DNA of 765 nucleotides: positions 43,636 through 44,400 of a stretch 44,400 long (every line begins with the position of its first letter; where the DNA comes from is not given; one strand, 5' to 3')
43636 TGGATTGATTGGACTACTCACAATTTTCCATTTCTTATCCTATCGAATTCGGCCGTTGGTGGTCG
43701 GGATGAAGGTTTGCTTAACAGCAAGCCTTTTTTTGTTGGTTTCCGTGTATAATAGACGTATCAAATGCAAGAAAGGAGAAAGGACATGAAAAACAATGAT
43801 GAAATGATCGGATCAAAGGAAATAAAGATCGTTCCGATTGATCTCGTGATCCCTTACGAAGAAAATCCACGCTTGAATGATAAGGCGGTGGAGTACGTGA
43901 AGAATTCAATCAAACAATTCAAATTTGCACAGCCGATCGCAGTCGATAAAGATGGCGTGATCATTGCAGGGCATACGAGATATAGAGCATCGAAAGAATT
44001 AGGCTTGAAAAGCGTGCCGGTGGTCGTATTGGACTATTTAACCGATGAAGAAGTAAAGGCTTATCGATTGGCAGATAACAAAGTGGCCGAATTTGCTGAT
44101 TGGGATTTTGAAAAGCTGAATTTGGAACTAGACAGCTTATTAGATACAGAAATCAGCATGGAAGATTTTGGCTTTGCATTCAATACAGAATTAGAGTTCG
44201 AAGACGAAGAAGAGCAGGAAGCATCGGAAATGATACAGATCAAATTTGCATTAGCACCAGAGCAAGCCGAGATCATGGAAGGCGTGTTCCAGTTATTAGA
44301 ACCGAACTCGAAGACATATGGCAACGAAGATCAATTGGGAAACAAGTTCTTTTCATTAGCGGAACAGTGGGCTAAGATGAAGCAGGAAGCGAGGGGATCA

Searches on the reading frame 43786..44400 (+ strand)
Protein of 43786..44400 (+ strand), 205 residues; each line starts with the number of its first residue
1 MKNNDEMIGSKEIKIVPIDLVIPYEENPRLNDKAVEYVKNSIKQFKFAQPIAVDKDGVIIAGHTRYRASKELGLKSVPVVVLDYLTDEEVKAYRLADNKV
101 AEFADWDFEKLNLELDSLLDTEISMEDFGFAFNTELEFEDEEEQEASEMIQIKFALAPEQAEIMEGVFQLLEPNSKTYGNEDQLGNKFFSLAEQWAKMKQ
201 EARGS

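Call 84: predict_structure(alignment_id=A2)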
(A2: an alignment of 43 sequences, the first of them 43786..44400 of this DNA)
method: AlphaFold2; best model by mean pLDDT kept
length: 205 residues; sequences in the alignment: 43
mean_pLDDT: 79.4   pTM: 0.56
mean pLDDT of the five models: 79.4, 79.3, 77.8, 77.7, 73.8
residues with pLDDT >= 90: 68; 70-90: 90; 50-70: 24; < 50: 23
segments of 3 or more residues with pLDDT < 50: 1-7, 133-147
pLDDT, mean of each block of 10 residues (from residue 1): 46 90 90 87 92 94 94 96 92 83 73 87 82 44 48 81 85 67 80 82 70
secondary structure, 60 per line:
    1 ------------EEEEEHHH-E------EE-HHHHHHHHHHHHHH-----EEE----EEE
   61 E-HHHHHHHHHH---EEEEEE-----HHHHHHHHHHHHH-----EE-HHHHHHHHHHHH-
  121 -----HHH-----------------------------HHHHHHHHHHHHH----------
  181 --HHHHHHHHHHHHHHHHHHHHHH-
elements in order: E13-17 H32-45 E51-53 E58-61 H63-72 E76-81 H87-99 H108-119 H158-170 H183-204

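Call 86: fold_search(model_id=the predicted structure, library=pdb)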
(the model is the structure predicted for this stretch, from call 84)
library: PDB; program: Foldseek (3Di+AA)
matches with E <= 10: 137; with E <= 0.001: 35
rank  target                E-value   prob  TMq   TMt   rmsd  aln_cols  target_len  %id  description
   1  7nfu_A                1.1e-06  1.00  0.45  0.42   5.9       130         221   24  Crystal structure of C-terminally truncated Geobacillus thermoleovorans nucleoid occlusion protein Noc (released 2021-02-17)
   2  7nfu_B                1.5e-06  1.00  0.43  0.42   4.1       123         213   26  Crystal structure of C-terminally truncated Geobacillus thermoleovorans nucleoid occlusion protein Noc (released 2021-02-17)
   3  7bnr_A                1.6e-06  1.00  0.40  0.42  13.7       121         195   30  Crystal structure of a ParB Q52A mutant from Myxococcus xanthus bound to CTPyS (released 2021-09-08)
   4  7bm8_A                2.1e-06  1.00  0.39  0.44  12.1       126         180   28  Crystal structure of the C-terminally truncated chromosome-partitioning protein ParB from Caulobacter crescentus compl (released 2021-04-28)
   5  7bnk_A                2.1e-06  1.00  0.38  0.40  14.0       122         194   30  Crystal structure of ParB from Myxococcus xanthus bound to CDP and Monothiophosphate (released 2021-09-08)
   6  7bnk_B                2.1e-06  1.00  0.38  0.40  14.1       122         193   33  Crystal structure of ParB from Myxococcus xanthus bound to CDP and Monothiophosphate (released 2021-09-08)
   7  7ng0                  2.3e-06  1.00  0.41  0.42   2.2        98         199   28  Crystal structure of N- and C-terminally truncated Geobacillus thermoleovorans nucleoid occlusion protein Noc (released 2021-02-17)
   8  5k5d_A                3.5e-06  1.00  0.45  0.37   2.9       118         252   19  Structure of the C2221 form of Pnob8-like ParB-N domain (released 2016-06-15)
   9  6sdk_B                5.1e-06  1.00  0.41  0.42  13.2       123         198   28  Crystal structure of bacterial ParB dimer bound to CDP (released 2019-10-23)
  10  5k5d_B                5.4e-06  1.00  0.42  0.35   3.6       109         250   21  Structure of the C2221 form of Pnob8-like ParB-N domain (released 2016-06-15)
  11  6sdk_A                6.9e-06  1.00  0.41  0.42  13.3       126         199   28  Crystal structure of bacterial ParB dimer bound to CDP (released 2019-10-23)
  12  7ol9_B                8.3e-06  1.00  0.39  0.40  11.2       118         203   24  Crystal structure of C-terminally truncated Bacillus subtilis nucleoid occlusion protein (Noc) complexed to the Noc-bi (released 2022-03-09)
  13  7o0n_A                1.2e-05  1.00  0.38  0.41  13.9       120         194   31  Crystal structure of a ParB E93A mutant from Myxococcus xanthus bound to CDP and monothiophosphate (released 2021-09-15)
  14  7bnr_B                1.4e-05  1.00  0.39  0.40  13.8       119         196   31  Crystal structure of a ParB Q52A mutant from Myxococcus xanthus bound to CTPyS (released 2021-09-08)
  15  5k5d_C                1.5e-05  1.00  0.41  0.35   3.5       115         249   20  Structure of the C2221 form of Pnob8-like ParB-N domain (released 2016-06-15)
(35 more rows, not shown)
